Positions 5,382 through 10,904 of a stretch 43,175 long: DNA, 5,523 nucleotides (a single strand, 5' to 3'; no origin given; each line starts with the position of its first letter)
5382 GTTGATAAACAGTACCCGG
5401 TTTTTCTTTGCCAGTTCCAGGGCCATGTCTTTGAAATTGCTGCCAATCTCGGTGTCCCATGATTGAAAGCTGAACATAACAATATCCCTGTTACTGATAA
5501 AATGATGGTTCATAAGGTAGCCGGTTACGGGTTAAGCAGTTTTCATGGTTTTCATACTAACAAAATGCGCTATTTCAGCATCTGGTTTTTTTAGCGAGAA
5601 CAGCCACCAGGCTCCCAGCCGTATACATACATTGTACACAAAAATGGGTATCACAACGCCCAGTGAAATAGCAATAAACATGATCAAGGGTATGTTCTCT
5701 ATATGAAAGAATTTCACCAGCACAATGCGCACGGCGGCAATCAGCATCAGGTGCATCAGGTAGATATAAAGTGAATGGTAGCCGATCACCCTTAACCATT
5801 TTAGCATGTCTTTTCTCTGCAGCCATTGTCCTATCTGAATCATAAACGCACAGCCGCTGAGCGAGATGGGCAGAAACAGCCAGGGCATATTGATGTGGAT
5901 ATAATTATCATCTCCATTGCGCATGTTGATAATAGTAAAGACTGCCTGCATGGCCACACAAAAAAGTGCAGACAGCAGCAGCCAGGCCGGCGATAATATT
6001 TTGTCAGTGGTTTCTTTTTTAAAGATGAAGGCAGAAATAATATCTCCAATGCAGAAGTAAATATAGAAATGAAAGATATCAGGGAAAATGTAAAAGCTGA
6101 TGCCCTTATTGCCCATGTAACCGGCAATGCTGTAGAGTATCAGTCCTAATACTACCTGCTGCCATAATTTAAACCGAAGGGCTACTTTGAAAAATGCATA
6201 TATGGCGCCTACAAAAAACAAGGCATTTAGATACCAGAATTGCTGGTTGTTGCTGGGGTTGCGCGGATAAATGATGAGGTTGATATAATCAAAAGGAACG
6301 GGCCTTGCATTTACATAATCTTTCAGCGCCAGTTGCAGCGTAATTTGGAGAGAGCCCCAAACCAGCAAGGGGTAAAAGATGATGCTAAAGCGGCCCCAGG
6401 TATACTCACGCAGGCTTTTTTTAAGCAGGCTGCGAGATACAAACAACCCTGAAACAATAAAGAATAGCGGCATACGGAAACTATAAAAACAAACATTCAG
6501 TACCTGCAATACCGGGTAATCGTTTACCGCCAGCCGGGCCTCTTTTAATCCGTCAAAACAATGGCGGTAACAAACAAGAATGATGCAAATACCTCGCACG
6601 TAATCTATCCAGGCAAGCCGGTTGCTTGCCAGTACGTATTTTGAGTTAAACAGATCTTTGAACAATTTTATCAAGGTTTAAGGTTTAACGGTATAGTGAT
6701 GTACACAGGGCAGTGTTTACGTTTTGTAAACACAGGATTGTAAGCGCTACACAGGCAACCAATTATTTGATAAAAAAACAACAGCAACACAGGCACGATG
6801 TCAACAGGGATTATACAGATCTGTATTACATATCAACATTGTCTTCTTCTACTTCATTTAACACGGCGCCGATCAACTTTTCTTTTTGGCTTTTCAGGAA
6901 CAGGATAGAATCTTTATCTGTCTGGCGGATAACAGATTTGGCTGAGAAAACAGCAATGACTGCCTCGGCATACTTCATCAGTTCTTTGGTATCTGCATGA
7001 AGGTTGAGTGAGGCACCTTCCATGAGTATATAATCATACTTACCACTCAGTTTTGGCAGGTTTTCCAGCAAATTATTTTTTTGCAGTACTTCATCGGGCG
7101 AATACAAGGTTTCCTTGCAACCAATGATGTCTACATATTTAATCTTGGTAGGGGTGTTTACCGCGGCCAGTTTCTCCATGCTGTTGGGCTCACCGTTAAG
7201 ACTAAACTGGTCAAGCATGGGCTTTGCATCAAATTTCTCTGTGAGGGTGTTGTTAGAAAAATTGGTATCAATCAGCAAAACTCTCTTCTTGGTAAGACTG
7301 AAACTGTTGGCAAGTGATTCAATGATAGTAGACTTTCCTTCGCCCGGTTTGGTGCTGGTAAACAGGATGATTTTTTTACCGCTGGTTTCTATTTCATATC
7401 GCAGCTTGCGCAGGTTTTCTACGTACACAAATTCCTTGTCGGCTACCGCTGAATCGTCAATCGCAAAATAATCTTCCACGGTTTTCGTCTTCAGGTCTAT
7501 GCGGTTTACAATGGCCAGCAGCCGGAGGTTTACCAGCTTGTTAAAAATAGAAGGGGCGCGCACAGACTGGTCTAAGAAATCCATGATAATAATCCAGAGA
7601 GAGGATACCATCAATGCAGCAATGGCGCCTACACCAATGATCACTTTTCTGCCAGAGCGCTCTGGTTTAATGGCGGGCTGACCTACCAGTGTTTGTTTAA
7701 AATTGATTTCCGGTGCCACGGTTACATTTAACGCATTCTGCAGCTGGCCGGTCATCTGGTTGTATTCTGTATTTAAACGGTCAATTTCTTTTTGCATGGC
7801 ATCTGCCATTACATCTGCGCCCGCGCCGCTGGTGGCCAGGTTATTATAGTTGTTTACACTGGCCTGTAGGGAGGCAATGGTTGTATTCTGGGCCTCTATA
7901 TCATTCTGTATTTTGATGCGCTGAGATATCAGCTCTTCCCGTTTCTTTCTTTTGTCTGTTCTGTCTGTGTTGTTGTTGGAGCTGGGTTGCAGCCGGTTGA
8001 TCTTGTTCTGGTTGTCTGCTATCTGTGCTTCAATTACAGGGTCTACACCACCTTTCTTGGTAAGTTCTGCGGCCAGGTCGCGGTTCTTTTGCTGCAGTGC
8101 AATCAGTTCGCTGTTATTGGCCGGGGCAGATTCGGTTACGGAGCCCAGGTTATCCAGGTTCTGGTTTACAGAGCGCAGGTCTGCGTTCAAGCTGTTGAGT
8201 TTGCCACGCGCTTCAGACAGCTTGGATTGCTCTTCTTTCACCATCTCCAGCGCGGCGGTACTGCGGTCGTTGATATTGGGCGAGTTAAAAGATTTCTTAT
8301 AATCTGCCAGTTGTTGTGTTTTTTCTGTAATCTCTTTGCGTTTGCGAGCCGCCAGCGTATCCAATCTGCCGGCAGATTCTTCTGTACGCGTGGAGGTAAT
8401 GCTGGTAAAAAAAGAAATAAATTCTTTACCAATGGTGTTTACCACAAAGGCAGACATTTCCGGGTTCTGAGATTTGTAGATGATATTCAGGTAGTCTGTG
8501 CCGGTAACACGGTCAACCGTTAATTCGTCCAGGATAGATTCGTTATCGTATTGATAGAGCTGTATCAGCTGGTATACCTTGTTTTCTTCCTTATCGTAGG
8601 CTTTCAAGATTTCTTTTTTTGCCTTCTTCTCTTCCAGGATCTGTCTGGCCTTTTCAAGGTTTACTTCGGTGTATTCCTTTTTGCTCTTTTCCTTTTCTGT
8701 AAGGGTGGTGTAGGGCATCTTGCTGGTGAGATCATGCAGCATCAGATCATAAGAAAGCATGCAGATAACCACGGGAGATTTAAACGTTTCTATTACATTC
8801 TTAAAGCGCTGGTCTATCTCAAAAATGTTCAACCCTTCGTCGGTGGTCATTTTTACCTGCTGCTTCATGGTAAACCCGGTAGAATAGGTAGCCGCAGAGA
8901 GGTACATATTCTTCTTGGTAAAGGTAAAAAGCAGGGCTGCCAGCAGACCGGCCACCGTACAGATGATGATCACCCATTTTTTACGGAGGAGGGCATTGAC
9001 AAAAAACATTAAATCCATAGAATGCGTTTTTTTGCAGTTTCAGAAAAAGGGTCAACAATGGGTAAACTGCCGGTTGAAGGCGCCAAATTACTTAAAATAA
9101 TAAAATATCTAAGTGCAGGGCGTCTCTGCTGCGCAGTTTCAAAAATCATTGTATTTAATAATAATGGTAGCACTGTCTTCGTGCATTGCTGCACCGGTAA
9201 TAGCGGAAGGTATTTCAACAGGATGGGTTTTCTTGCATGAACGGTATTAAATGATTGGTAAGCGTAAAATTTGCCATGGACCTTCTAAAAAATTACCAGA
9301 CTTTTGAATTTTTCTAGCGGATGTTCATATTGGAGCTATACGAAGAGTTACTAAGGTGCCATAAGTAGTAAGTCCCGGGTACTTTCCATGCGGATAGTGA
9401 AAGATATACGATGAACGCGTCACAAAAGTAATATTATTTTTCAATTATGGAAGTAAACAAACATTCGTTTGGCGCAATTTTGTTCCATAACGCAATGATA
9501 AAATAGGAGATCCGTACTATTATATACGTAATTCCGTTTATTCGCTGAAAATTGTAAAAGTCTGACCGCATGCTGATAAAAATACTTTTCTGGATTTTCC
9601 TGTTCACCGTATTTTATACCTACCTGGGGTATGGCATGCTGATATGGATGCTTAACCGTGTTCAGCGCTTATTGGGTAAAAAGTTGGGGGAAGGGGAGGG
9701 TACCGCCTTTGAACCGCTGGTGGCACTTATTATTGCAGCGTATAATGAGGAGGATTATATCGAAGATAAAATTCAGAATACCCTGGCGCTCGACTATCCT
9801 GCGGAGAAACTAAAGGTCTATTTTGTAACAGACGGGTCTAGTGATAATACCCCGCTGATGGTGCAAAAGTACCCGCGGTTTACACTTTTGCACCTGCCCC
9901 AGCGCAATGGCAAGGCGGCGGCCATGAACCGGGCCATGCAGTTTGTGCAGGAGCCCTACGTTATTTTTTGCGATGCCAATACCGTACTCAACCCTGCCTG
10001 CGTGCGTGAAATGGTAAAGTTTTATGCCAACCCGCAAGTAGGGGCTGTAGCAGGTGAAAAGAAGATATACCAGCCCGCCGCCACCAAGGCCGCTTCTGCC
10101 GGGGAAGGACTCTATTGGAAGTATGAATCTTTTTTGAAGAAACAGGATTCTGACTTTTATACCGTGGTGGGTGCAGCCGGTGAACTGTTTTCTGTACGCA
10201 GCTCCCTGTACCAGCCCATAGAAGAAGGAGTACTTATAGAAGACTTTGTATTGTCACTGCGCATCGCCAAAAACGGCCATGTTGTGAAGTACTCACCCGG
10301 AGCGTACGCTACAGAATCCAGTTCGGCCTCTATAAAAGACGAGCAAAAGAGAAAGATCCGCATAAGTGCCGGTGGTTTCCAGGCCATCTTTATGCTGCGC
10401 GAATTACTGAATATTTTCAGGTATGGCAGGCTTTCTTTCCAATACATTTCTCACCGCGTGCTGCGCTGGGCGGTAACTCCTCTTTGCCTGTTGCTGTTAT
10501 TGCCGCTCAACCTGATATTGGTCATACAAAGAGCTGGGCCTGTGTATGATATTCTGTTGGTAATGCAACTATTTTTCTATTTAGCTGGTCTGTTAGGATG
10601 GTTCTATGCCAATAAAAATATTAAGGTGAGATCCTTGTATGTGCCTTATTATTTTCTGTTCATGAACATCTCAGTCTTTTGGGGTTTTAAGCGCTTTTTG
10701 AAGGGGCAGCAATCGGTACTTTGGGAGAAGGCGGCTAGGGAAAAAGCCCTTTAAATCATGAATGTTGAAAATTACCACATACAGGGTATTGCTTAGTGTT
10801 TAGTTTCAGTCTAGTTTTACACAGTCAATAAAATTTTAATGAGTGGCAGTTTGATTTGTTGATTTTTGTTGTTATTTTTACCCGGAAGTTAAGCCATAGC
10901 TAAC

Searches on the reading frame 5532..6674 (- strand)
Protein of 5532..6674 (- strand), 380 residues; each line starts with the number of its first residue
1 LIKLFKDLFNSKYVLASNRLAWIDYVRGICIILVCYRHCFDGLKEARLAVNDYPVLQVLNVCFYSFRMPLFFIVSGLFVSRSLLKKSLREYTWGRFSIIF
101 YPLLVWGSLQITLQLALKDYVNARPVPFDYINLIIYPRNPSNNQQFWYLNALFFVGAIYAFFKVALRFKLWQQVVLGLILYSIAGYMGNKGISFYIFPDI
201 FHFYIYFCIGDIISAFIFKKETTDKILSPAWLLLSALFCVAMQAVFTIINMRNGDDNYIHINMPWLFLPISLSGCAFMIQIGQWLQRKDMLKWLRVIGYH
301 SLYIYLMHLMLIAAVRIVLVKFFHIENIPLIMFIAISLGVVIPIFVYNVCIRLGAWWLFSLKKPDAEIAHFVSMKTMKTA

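Call 6: search_protein_families(library=pfam, proteins=[window:5532-6674:-], max_evalue=0.001)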
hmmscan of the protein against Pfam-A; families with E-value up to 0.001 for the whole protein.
window:5532-6674:- (380 aa): 1 family
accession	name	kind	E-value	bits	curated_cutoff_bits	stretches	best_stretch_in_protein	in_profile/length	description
PF01757.29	Acyl_transf_3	-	4.5e-30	105.2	31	1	21-346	2-324/326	Acyltransferase domain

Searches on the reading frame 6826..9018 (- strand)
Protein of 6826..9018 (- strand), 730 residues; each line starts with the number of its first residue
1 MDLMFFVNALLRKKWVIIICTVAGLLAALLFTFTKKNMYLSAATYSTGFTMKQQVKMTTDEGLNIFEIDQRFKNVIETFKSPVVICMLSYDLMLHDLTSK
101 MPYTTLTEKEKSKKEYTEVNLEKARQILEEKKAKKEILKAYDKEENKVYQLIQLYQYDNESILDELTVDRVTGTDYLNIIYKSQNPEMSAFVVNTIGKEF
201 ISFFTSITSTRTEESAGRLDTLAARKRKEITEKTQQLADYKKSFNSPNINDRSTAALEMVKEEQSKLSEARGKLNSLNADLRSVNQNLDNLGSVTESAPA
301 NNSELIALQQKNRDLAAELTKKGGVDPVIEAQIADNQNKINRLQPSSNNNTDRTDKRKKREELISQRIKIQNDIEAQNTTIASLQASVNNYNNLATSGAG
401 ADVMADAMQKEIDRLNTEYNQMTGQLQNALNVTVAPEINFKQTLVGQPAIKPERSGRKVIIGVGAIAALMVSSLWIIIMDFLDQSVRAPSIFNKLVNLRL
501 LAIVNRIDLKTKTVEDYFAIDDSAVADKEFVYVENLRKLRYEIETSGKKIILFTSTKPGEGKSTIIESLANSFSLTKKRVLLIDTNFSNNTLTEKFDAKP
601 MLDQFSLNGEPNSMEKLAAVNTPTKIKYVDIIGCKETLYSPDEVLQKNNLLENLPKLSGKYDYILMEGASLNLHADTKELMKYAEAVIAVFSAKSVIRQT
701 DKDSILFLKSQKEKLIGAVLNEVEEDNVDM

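Call 6: search_protein_families(library=pfam, proteins=[window:6826-9018:-], max_evalue=0.001)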
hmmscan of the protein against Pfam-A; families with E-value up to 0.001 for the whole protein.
window:6826-9018:- (730 aa): 4 families
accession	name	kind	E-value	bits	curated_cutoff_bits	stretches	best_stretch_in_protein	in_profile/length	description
PF13614.12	AAA_31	-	1.8e-07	31.7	27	1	549-691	2-147/177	AAA domain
PF02706.20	Wzz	-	1e-06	29.4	25.5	1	1-82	3-81/91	Chain length determinant protein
PF01656.29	CbiA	-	1e-06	29.2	25.4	1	551-727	1-87/125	CobQ/CobB/MinD/ParA nucleotide binding domain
PF06564.18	CBP_BcsQ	-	0.00033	20.7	21.3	0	550-693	3-147/234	Cellulose biosynthesis protein BcsQ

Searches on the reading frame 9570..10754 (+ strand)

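Call 6: search_protein_families(library=pfam, proteins=[window:9570-10754:+], max_evalue=0.001)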
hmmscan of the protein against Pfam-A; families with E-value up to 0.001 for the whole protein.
window:9570-10754:+ (394 aa): 6 families
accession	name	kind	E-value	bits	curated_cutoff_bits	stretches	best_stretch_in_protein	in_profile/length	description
PF00535.33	Glycos_transf_2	-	5.1e-25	88.8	23.3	1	53-212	2-162/168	Glycosyl transferase family 2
PF13641.12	Glyco_tranf_2_3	-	1.2e-18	68.5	27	1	51-264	3-226/230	Glycosyltransferase like family 2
PF13632.12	Glyco_trans_2_3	-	1.5e-14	54.8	27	1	130-338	1-193/198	Glycosyl transferase family group 2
PF13506.12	Glyco_transf_21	-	1.1e-06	28.7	21.7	1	113-162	16-65/174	Glycosyl transferase family 21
PF10111.15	Glyco_tranf_2_2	-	2.9e-05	24.1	27.3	1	54-150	3-104/276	Glycosyltransferase like family 2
PF13704.12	Glyco_tranf_2_4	-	0.0005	20.9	27.5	1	59-136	2-80/98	Glycosyl transferase family 2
